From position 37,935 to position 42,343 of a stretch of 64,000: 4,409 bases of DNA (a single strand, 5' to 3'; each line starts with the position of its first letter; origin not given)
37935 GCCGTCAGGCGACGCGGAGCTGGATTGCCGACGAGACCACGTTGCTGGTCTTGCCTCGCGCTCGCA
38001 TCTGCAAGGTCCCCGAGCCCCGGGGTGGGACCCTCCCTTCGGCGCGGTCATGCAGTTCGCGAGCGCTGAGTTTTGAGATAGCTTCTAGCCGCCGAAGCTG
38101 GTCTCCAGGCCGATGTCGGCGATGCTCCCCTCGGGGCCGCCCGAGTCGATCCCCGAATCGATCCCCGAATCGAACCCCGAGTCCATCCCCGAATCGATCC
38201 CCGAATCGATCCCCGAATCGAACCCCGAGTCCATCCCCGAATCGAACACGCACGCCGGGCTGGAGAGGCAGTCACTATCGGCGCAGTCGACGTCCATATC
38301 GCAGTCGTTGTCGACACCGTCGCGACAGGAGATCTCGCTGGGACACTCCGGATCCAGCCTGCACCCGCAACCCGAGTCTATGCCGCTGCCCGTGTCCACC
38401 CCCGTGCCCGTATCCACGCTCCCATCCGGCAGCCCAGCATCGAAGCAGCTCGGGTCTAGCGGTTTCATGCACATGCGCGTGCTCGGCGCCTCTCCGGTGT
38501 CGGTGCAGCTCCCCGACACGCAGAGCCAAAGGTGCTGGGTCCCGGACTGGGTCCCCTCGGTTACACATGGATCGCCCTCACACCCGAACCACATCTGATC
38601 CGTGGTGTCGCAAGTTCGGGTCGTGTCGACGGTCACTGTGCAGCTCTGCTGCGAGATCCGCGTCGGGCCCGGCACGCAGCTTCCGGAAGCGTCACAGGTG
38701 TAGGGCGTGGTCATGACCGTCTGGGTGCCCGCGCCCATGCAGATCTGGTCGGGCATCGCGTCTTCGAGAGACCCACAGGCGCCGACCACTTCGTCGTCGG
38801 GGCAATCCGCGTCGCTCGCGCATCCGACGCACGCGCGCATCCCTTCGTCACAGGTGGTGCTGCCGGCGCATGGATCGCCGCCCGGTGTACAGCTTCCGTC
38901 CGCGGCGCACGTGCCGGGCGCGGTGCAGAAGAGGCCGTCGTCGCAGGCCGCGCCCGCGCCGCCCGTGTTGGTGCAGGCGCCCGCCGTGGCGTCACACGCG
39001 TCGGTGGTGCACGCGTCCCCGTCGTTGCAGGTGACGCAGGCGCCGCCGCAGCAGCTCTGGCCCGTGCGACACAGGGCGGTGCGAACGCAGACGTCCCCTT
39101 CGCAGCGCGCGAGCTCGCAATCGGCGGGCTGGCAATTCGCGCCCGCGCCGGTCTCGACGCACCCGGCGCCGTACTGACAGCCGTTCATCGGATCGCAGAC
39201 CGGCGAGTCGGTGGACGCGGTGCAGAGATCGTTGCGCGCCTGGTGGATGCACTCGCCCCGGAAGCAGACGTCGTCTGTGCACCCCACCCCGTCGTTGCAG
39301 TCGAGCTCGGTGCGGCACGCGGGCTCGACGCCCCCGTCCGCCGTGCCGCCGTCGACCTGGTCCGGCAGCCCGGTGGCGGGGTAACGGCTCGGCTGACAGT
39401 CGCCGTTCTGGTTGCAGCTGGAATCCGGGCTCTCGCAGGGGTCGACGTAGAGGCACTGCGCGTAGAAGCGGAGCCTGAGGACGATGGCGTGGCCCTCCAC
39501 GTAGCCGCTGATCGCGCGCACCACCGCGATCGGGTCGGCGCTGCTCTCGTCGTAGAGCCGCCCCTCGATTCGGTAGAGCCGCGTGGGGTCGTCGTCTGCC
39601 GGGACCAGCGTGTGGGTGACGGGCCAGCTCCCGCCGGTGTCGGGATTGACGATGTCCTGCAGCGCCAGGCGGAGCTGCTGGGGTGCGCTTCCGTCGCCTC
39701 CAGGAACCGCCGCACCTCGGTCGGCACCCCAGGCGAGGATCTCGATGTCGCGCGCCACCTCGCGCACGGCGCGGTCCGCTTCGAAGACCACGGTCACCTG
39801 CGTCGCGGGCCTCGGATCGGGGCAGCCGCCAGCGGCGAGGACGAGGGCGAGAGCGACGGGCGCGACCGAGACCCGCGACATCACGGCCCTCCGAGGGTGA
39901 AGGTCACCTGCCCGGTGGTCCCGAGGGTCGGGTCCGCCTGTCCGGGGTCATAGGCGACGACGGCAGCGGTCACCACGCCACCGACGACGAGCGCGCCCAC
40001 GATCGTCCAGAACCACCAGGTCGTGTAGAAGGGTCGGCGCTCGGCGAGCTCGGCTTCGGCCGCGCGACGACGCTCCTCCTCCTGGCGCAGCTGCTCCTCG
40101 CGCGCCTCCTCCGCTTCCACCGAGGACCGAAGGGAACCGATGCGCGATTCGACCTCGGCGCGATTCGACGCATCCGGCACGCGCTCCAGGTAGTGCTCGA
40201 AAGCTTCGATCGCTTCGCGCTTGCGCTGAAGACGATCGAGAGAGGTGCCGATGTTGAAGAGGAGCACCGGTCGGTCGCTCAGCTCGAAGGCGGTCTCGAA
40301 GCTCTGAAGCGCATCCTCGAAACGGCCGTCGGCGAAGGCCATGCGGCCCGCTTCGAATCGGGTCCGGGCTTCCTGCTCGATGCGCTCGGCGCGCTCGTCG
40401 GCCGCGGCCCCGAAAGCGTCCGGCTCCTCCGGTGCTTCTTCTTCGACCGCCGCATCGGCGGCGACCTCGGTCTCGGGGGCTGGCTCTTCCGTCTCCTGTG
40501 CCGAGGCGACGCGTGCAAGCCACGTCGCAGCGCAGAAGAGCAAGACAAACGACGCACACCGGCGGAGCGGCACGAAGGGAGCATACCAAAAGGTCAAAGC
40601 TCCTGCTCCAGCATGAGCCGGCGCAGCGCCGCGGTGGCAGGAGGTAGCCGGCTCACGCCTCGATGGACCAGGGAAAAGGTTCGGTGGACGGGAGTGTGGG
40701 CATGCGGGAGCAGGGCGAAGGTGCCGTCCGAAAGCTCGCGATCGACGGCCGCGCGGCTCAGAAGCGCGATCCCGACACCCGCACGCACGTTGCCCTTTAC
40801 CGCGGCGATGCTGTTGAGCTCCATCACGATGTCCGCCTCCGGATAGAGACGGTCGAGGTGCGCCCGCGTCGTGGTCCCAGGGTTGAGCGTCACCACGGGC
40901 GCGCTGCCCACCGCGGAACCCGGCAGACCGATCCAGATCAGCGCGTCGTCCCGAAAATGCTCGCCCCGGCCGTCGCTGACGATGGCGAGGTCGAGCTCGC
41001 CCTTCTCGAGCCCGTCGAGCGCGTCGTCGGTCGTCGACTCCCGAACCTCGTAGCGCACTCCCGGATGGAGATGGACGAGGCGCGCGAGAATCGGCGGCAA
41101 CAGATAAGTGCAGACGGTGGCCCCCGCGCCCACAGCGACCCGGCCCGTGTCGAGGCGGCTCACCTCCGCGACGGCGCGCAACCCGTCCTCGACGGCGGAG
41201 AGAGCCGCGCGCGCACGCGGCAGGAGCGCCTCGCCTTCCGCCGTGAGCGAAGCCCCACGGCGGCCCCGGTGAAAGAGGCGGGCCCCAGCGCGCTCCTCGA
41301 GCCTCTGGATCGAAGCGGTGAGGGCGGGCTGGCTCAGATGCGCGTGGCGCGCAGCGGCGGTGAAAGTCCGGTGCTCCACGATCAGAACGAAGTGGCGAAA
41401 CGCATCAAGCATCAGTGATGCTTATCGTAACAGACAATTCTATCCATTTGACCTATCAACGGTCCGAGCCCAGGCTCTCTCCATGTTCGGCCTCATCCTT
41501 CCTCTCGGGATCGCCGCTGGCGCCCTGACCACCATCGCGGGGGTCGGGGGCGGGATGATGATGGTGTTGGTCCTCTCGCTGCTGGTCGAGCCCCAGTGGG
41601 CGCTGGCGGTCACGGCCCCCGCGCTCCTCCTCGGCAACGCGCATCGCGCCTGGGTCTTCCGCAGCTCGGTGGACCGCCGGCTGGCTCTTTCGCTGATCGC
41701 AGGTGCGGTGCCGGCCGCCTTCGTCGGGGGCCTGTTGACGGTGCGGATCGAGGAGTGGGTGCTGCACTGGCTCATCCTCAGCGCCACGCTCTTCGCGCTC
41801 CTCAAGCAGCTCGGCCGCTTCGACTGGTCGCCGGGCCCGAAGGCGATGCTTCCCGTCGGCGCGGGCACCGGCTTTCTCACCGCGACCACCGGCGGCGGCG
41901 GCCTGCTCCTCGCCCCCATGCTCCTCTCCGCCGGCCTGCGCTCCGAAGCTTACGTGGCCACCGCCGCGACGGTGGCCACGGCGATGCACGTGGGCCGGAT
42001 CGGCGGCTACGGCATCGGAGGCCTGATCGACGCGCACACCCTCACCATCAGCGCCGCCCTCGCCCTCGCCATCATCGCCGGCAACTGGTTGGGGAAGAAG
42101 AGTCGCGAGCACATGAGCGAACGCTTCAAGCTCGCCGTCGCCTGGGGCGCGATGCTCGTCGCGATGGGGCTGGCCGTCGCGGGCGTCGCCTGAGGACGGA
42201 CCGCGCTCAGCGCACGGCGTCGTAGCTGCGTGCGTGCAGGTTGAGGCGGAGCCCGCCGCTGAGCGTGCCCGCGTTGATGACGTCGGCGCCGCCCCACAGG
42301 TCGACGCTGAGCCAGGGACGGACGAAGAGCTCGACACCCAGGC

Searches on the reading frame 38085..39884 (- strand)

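Call 36: search_protein_families(library=pfam, proteins=[window:38085-39884:-], max_evalue=0.001)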
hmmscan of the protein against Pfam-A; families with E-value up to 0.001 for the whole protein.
window:38085-39884:- (599 aa): 1 family
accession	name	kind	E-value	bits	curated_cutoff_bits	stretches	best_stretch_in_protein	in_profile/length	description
PF00526.23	Dicty_CTDC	-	0.00032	20.9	27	1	285-307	1-22/24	Dictyostelium (slime mold) repeat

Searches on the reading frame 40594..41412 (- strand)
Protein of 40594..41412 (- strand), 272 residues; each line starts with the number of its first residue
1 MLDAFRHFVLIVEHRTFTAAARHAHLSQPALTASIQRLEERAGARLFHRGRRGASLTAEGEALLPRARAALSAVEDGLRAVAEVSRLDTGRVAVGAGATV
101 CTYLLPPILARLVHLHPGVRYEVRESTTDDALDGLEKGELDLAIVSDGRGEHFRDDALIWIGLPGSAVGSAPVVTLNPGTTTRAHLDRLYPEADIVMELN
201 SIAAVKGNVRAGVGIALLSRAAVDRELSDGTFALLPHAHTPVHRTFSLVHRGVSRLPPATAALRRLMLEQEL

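Call 36: search_protein_families(library=pfam, proteins=[window:40594-41412:-], max_evalue=0.001)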
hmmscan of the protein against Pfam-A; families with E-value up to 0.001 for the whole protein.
window:40594-41412:- (272 aa): 2 families
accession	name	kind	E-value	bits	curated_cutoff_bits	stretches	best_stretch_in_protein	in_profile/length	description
PF03466.25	LysR_substrate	-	8.8e-31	107.3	28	1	87-270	3-207/209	LysR substrate binding domain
PF00126.33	HTH_1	-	8.1e-20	71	26.6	1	2-61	1-60/60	Bacterial regulatory helix-turn-helix protein, lysR family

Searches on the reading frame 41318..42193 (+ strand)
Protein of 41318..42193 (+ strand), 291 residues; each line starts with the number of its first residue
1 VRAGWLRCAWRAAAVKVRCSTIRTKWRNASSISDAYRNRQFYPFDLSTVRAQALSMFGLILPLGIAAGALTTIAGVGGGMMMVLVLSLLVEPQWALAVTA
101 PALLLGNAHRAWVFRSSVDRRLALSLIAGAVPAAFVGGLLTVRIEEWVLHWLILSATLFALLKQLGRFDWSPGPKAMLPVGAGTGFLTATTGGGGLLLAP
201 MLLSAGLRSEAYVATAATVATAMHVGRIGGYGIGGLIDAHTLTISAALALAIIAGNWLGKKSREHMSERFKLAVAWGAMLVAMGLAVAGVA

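Call 36: search_protein_families(library=pfam, proteins=[window:41318-42193:+], max_evalue=0.001)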
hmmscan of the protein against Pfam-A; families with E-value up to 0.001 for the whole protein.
window:41318-42193:+ (291 aa): 1 family
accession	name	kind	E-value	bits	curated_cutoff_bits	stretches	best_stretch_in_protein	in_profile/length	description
PF01925.25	TauE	-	2.3e-27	96.6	32.6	1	61-285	2-235/237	Sulfite exporter TauE/SafE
